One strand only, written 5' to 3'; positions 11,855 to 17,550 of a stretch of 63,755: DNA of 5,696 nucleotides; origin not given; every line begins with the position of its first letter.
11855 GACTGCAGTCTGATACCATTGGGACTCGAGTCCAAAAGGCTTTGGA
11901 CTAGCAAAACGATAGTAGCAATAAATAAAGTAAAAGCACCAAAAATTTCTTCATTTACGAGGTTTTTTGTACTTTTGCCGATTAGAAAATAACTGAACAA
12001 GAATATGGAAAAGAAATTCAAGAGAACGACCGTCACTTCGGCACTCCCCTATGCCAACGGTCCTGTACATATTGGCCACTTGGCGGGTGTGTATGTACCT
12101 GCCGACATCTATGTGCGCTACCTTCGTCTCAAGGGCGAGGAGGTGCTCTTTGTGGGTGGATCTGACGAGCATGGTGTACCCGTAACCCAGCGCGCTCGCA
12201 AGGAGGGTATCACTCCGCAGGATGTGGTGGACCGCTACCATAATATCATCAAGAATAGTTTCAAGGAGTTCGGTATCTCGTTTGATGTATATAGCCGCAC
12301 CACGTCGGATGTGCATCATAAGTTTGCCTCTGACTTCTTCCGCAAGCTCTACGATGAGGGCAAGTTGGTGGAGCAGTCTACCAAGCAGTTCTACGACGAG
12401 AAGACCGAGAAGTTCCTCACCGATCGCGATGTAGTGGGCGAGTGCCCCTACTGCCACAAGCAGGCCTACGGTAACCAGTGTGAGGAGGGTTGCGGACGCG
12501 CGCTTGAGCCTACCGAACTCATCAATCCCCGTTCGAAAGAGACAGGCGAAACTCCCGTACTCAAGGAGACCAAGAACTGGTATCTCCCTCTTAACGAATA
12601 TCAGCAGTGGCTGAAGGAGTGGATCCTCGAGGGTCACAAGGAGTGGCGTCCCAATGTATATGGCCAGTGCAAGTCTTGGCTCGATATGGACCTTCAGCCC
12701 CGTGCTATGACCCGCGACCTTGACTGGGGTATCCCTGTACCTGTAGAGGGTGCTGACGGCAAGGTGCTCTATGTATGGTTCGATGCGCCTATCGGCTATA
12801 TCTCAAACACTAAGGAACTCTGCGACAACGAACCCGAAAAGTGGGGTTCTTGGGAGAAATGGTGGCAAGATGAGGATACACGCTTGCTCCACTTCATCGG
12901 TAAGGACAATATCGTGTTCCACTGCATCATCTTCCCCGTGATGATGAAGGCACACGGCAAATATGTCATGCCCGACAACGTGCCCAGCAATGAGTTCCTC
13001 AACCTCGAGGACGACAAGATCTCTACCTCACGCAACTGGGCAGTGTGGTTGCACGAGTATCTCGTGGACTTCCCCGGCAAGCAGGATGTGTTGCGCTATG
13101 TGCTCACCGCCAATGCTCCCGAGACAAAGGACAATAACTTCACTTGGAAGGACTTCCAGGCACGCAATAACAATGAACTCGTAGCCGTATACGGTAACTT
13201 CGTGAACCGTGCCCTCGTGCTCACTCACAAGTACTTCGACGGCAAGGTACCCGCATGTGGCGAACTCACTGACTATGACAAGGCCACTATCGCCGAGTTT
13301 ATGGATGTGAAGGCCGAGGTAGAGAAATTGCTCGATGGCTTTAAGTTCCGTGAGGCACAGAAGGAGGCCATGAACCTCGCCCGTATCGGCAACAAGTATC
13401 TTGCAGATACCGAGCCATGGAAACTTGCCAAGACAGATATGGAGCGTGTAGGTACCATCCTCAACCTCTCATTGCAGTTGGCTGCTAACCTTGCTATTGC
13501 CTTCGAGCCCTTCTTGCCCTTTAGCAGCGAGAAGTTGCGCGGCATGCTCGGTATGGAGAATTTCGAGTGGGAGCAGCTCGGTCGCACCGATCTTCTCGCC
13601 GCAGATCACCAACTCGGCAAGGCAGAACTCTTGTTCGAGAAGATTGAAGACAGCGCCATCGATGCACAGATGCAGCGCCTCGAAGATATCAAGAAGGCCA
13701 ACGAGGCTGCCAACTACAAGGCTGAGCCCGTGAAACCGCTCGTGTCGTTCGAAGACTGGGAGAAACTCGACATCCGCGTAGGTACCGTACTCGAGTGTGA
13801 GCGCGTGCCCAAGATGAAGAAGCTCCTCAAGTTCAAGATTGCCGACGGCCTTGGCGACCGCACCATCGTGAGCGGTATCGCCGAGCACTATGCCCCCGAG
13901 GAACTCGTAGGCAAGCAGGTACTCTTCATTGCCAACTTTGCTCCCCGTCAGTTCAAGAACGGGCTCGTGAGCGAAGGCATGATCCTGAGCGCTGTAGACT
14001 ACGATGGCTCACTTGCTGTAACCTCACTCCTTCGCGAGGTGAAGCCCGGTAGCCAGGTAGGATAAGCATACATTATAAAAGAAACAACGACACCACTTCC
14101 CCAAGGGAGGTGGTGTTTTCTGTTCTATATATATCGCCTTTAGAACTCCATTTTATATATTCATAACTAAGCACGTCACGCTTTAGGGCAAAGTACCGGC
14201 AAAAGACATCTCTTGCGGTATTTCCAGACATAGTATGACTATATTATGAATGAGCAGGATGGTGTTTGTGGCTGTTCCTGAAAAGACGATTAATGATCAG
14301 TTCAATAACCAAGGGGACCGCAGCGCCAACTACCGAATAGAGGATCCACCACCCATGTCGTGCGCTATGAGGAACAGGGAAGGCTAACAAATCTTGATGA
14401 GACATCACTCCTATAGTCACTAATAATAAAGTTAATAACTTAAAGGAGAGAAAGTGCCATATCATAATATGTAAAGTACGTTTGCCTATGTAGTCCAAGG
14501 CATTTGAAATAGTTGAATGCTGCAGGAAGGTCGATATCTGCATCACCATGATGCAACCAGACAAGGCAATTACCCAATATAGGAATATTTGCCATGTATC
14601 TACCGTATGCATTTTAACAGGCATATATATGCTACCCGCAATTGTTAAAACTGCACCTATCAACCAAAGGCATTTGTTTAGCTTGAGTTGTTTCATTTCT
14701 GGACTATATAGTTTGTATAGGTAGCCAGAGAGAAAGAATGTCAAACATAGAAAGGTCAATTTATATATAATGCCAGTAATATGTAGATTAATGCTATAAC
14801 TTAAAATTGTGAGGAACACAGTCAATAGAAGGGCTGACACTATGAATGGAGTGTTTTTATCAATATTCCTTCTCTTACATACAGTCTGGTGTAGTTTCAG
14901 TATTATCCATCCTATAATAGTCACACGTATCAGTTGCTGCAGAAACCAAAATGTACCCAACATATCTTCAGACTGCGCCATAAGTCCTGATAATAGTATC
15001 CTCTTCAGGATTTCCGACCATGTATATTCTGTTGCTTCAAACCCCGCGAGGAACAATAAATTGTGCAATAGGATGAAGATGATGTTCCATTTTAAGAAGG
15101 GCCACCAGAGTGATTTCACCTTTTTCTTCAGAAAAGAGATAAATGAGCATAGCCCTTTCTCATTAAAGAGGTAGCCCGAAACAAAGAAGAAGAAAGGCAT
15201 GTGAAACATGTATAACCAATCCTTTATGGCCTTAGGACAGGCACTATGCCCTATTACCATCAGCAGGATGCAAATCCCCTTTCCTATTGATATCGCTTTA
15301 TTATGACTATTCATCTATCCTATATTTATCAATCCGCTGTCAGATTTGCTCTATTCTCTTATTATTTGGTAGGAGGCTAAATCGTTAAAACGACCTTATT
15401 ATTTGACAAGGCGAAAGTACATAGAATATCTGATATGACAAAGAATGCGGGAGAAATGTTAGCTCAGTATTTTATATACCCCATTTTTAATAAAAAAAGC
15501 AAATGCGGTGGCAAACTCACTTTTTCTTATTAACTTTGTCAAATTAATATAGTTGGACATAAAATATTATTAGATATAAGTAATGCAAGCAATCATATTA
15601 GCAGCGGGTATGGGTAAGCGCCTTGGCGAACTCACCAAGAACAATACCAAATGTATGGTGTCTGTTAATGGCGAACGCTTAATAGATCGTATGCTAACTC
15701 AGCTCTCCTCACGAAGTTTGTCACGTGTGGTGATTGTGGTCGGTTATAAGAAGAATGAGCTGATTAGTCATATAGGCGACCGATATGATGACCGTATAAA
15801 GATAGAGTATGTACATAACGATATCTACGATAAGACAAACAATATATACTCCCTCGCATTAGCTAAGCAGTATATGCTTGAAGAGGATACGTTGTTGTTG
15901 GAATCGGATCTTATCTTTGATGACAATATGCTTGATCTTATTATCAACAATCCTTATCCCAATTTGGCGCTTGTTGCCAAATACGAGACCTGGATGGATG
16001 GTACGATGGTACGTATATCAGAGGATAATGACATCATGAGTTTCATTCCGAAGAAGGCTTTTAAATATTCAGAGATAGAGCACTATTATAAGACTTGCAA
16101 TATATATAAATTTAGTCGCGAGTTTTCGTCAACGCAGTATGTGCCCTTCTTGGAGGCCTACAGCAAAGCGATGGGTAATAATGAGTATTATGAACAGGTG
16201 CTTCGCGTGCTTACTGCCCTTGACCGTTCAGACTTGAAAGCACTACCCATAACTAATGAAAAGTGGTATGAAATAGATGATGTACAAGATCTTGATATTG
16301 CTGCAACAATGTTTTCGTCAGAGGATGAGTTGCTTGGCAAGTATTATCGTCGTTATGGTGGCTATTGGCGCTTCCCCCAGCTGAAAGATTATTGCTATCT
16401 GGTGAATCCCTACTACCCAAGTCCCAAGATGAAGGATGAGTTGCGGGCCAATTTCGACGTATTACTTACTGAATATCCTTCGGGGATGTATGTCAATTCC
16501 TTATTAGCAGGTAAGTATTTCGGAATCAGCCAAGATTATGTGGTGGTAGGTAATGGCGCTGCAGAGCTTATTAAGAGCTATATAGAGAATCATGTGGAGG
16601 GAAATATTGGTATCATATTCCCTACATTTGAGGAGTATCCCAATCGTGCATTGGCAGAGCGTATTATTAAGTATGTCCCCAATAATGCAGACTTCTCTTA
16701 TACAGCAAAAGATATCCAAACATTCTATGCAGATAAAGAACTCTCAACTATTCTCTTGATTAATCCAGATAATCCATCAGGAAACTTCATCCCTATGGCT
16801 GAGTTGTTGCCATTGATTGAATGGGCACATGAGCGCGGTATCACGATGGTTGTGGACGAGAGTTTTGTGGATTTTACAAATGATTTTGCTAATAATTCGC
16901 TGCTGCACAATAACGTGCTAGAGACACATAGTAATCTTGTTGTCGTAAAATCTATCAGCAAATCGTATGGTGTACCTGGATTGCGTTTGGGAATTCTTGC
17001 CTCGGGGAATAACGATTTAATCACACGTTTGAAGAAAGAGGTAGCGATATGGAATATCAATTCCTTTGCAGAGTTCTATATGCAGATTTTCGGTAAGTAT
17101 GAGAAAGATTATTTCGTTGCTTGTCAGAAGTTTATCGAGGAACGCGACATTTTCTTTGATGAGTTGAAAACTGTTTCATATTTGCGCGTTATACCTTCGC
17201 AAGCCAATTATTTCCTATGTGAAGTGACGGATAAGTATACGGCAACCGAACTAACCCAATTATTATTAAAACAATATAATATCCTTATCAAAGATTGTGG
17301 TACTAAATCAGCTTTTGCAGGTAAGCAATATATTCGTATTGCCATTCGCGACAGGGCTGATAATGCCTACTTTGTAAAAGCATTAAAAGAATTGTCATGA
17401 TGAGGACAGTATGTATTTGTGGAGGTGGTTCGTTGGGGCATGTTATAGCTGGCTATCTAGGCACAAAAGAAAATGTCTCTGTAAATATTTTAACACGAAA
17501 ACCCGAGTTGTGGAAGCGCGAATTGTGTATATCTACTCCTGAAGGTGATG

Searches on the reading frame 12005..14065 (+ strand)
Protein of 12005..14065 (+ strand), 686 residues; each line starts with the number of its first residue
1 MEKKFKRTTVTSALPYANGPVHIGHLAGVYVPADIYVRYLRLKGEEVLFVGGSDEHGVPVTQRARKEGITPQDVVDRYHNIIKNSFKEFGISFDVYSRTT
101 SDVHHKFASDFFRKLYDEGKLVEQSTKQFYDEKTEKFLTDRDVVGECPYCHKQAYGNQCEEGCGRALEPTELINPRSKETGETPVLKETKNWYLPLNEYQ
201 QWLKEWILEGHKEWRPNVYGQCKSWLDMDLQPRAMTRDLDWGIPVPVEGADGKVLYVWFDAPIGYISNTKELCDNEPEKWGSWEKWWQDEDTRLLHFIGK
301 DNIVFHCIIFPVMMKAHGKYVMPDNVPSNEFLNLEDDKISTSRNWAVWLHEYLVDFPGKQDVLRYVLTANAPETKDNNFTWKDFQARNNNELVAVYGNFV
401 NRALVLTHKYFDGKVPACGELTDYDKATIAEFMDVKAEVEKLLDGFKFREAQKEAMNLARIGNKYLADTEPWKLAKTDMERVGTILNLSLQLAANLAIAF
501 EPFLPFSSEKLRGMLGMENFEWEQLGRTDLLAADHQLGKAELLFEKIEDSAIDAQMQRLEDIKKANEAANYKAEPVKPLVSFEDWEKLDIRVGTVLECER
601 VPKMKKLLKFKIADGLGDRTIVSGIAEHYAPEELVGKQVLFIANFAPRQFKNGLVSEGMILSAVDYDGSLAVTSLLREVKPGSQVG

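Call 88: search_protein_families(library=pfam, proteins=[window:12005-14065:+], max_evalue=0.001)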
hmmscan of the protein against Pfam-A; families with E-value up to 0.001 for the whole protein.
window:12005-14065:+ (686 aa): 5 families
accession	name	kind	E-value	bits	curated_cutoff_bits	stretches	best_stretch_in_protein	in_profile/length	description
PF09334.17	tRNA-synt_1g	-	5e-158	526.4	20.1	1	9-403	2-390/391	tRNA synthetases class I (M)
PF01588.26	tRNA_bind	-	1.8e-22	79.7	27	1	590-683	1-95/96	Putative tRNA binding domain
PF19303.5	Anticodon_3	-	7e-20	71.9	23.5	1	415-559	1-147/152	Anticodon binding domain of methionyl tRNA ligase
PF00133.28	tRNA-synt_1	-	3.4e-17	62.8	22.7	1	6-247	23-245/414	tRNA synthetases class I (I, L, M and V)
PF08264.19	Anticodon_1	-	8.2e-07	29.4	25.1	1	425-568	1-131/148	Anticodon-binding domain of tRNA ligase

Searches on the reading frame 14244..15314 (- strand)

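Call 88: search_protein_families(library=pfam, proteins=[window:14244-15314:-], max_evalue=0.001)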
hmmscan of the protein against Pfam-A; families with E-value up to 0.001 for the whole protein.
window:14244-15314:- (356 aa): 1 family
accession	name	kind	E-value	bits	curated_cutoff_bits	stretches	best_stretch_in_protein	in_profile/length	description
PF01757.29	Acyl_transf_3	-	8.9e-24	84.6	31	1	6-337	2-324/326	Acyltransferase domain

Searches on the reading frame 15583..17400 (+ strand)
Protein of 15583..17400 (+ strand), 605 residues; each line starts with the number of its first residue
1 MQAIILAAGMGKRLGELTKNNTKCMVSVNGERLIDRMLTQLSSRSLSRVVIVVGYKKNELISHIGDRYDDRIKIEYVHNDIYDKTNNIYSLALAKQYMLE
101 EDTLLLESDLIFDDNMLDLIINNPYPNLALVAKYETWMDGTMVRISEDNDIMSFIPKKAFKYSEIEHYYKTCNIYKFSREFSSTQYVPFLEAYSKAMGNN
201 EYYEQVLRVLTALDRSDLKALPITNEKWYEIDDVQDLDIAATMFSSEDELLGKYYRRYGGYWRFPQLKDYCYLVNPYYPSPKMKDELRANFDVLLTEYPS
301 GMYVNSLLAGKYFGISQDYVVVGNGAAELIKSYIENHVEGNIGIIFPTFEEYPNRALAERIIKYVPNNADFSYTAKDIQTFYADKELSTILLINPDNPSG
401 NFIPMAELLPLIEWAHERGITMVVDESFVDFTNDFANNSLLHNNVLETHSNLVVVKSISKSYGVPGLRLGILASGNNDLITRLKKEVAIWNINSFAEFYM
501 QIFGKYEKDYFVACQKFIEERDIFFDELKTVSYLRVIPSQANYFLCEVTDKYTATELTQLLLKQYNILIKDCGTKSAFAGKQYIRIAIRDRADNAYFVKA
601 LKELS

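Call 88: search_protein_families(library=pfam, proteins=[window:15583-17400:+], max_evalue=0.001)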
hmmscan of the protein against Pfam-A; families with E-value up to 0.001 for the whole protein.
window:15583-17400:+ (605 aa): 4 families
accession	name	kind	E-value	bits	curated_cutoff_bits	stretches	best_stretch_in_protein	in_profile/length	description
PF00155.27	Aminotran_1_2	-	5.6e-30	105.2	19.7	1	311-601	53-361/361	Aminotransferase class I and II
PF00483.29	NTP_transferase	-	2.1e-12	47.6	21.2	1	3-120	2-121/245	Nucleotidyl transferase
PF12804.13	NTP_transf_3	-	7e-11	43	27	1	3-134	1-123/160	MobA-like NTP transferase domain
PF01128.25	IspD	-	0.00019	21.7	27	1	1-64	1-62/221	2-C-methyl-D-erythritol 4-phosphate cytidylyltransferase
